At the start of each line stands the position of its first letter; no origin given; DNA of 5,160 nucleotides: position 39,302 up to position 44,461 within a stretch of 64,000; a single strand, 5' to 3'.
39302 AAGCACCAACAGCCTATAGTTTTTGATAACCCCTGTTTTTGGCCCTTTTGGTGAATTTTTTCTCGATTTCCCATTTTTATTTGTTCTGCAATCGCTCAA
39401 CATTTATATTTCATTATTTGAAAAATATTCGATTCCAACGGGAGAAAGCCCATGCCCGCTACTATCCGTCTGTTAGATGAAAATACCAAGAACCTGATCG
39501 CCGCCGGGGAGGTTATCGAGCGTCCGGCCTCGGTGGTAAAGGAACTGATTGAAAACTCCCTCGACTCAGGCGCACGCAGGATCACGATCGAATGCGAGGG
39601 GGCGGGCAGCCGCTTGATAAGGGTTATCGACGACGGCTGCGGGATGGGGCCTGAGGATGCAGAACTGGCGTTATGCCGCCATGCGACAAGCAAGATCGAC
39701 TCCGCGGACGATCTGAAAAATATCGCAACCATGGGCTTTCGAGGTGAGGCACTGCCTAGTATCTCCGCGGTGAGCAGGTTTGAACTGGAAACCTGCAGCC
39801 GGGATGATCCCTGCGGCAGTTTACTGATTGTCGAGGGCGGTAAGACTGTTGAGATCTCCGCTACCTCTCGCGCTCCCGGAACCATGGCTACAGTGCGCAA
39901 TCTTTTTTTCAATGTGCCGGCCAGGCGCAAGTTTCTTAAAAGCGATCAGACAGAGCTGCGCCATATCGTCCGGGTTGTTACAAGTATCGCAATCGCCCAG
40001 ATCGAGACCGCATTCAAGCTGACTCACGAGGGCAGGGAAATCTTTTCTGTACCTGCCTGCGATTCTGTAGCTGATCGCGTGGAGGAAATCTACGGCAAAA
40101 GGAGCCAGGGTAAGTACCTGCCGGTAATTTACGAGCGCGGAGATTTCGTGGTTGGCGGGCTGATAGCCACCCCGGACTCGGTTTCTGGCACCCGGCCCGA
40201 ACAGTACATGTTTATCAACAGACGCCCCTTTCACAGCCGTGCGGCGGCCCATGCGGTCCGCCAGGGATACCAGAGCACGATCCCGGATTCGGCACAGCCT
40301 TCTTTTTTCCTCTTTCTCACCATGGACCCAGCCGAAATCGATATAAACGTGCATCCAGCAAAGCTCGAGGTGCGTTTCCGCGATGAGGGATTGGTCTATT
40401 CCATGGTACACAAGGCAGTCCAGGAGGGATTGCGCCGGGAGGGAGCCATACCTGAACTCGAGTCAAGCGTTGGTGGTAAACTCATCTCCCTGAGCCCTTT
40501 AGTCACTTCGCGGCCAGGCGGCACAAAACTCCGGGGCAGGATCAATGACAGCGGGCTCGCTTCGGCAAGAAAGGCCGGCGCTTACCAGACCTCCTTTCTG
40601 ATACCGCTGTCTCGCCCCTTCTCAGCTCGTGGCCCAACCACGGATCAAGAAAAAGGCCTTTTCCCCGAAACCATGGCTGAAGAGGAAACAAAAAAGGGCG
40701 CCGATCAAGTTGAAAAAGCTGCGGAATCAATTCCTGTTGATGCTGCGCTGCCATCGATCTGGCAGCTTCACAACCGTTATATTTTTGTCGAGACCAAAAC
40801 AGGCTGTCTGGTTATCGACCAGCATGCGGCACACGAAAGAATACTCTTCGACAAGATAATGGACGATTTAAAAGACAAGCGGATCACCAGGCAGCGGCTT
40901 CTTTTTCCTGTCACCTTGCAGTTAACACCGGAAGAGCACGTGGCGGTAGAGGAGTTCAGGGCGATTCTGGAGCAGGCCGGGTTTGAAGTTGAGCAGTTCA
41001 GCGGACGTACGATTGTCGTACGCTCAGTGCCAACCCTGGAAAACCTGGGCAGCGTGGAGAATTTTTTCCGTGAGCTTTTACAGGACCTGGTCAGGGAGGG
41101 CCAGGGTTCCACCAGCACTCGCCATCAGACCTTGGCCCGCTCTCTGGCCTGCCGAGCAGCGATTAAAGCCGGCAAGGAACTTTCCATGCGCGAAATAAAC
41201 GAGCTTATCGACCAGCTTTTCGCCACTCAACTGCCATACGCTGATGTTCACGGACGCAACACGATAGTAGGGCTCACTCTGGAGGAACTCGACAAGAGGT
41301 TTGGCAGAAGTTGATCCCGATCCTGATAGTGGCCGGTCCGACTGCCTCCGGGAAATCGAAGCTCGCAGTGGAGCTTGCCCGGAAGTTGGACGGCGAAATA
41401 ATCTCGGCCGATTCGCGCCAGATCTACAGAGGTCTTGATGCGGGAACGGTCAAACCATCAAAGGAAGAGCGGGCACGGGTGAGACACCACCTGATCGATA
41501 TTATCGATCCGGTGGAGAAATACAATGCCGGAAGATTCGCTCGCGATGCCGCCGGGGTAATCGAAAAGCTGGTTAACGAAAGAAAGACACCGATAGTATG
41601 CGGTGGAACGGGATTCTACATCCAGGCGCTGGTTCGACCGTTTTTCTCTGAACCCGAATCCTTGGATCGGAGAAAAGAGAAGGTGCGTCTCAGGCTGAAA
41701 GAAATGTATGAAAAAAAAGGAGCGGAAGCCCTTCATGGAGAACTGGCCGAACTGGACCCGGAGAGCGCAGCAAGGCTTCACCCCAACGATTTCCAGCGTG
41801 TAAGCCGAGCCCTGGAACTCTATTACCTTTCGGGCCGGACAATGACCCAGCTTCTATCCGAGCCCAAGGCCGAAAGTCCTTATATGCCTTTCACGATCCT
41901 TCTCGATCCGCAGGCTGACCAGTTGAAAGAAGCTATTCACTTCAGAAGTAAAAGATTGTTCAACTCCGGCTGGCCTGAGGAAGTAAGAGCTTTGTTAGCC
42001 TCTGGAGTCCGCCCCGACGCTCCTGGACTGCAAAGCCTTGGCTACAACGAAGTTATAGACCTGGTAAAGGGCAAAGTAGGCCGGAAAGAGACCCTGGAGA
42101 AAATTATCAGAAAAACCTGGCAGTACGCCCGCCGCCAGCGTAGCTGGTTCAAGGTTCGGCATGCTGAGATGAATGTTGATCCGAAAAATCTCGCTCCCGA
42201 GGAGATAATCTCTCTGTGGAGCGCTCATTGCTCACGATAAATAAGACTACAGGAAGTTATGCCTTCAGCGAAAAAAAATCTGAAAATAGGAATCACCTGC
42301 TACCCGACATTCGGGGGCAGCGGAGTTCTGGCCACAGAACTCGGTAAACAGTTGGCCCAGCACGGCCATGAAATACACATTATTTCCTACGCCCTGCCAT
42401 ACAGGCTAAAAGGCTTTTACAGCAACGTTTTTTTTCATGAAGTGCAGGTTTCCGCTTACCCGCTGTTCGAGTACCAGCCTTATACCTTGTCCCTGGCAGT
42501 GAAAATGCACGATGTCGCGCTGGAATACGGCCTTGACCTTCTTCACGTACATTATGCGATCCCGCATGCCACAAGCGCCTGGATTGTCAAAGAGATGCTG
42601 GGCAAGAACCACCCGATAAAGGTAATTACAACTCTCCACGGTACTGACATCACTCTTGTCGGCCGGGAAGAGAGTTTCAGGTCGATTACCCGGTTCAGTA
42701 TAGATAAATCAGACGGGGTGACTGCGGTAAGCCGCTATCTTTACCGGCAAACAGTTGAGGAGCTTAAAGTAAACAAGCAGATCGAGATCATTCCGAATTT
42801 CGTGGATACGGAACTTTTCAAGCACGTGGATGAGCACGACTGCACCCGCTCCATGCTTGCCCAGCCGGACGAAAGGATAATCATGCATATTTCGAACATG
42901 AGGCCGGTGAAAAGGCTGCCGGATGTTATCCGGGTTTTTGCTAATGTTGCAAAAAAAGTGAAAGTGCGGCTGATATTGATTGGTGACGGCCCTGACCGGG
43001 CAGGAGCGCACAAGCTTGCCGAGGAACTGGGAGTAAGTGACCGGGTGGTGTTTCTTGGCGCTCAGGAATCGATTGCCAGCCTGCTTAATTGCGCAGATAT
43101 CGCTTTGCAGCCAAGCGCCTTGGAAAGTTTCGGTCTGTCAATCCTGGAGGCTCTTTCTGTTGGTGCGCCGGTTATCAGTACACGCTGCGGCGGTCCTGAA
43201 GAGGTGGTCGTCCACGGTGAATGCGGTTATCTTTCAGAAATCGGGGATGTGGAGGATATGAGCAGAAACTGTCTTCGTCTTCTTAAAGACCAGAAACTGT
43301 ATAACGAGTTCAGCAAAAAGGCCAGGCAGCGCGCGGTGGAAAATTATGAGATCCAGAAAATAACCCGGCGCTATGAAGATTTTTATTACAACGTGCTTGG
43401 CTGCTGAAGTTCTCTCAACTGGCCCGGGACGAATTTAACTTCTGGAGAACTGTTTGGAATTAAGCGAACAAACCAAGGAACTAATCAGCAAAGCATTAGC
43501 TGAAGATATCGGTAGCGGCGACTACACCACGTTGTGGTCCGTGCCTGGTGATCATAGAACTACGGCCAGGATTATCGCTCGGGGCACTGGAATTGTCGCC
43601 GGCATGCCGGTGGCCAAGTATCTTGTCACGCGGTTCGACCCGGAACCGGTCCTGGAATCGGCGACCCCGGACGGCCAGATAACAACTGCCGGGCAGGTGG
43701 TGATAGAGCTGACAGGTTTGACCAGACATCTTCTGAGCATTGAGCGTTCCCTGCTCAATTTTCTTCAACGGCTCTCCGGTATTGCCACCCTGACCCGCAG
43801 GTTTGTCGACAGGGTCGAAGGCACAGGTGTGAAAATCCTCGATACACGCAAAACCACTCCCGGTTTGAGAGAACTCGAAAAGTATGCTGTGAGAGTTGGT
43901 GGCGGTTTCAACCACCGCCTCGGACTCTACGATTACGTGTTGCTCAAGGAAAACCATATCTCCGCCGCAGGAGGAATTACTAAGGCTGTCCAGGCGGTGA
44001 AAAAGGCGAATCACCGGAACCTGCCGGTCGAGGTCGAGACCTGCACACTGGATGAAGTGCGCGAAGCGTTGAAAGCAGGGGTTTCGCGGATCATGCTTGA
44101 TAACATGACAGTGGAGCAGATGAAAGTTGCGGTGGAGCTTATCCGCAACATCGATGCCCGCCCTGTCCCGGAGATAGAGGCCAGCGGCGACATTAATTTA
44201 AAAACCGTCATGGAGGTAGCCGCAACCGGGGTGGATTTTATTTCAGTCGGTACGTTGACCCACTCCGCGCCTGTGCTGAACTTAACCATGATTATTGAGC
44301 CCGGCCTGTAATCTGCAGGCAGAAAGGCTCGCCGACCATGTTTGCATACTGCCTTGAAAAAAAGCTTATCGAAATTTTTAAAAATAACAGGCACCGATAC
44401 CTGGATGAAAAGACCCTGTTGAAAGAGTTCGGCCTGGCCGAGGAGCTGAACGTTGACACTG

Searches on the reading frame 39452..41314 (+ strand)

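Call 14: search_protein_families(library=pfam, proteins=[window:39452-41314:+], max_evalue=0.001)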
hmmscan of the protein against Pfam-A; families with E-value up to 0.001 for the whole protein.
window:39452-41314:+ (620 aa): 4 families
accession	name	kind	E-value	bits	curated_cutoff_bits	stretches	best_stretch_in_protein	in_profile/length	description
PF08676.16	MutL_C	-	7.3e-40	136.4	25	1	437-577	2-142/142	MutL C terminal dimerisation domain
PF01119.25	DNA_mis_repair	-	2.4e-31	108.3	26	1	211-327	2-118/119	DNA mismatch repair protein, C-terminal domain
PF13589.12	HATPase_c_3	-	5.7e-10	39.8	25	1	26-121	4-99/137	Histidine kinase-, DNA gyrase B-, and HSP90-like ATPase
PF02518.31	HATPase_c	-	1.5e-06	29.1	26.4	1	23-79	4-63/111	Histidine kinase-, DNA gyrase B-, and HSP90-like ATPase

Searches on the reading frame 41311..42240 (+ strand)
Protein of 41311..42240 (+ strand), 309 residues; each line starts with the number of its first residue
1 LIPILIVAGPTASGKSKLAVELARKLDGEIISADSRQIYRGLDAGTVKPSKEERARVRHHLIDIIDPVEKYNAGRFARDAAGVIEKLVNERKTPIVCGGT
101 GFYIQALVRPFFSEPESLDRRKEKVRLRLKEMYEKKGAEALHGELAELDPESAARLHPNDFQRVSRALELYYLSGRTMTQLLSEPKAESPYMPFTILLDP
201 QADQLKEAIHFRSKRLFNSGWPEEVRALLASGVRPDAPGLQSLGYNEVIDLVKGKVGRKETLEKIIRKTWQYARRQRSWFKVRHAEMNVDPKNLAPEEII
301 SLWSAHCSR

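Call 14: search_protein_families(library=pfam, proteins=[window:41311-42240:+], max_evalue=0.001)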
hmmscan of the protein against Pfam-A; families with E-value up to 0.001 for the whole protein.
window:41311-42240:+ (309 aa): 3 families
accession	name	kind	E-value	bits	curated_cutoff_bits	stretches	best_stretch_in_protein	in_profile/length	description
PF01715.23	IPPT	-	4.4e-76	256.2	23.6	1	37-281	1-241/243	IPP transferase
PF01745.22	IPT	-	2.2e-05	24.4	20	1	5-58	4-57/233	Isopentenyl transferase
PF13671.12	AAA_33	-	0.00014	22.6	27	1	5-65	2-63/143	AAA domain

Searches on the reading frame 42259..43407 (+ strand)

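Call 14: search_protein_families(library=pfam, proteins=[window:42259-43407:+], max_evalue=0.001)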
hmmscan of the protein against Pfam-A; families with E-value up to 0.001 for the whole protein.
window:42259-43407:+ (382 aa): 6 families
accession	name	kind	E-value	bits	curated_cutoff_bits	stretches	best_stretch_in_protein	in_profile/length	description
PF00534.26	Glycos_transf_1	-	1.4e-38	132.6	26.4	1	202-358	12-172/172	Glycosyl transferases group 1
PF13692.12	Glyco_trans_1_4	-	2.2e-31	109.5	27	1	206-344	2-142/142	Glycosyl transferases group 1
PF13439.12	Glyco_transf_4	-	2.6e-26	93.1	28.5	1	18-185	1-169/170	Glycosyltransferase Family 4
PF13579.12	Glyco_trans_4_4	-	3.5e-13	50.6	29.7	1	19-180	1-157/158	Glycosyl transferase 4-like domain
PF13477.12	Glyco_trans_4_2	-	9.6e-10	39.2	23.4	1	27-157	15-138/139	Glycosyl transferase 4-like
PF20706.3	GT4-conflict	-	2.2e-08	33.9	26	1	142-309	138-312/385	Family 4 Glycosyltransferase in conflict systems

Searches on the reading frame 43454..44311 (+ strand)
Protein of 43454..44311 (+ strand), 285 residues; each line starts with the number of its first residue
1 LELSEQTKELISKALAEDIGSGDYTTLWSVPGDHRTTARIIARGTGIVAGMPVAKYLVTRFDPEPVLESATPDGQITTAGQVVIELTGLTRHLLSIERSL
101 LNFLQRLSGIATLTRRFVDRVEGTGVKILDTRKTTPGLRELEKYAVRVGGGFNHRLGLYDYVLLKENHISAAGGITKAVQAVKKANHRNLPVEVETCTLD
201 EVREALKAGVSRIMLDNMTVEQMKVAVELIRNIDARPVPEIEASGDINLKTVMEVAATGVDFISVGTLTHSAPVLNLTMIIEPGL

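Call 14: search_protein_families(library=pfam, proteins=[window:43454-44311:+], max_evalue=0.001)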
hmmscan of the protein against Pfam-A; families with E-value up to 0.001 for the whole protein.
window:43454-44311:+ (285 aa): 3 families
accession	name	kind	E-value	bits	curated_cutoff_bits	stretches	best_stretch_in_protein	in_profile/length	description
PF01729.25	QRPTase_C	-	4.9e-61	205.8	23.1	1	110-279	1-168/169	Quinolinate phosphoribosyl transferase, C-terminal domain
PF02749.22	QRPTase_N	-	7.2e-18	65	27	1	23-108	1-82/82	Quinolinate phosphoribosyl transferase, N-terminal domain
PF21799.2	MurD-like_N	-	0.0008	20.1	27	0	122-192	22-86/88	Mur ligase MurD-like, N-terminal domain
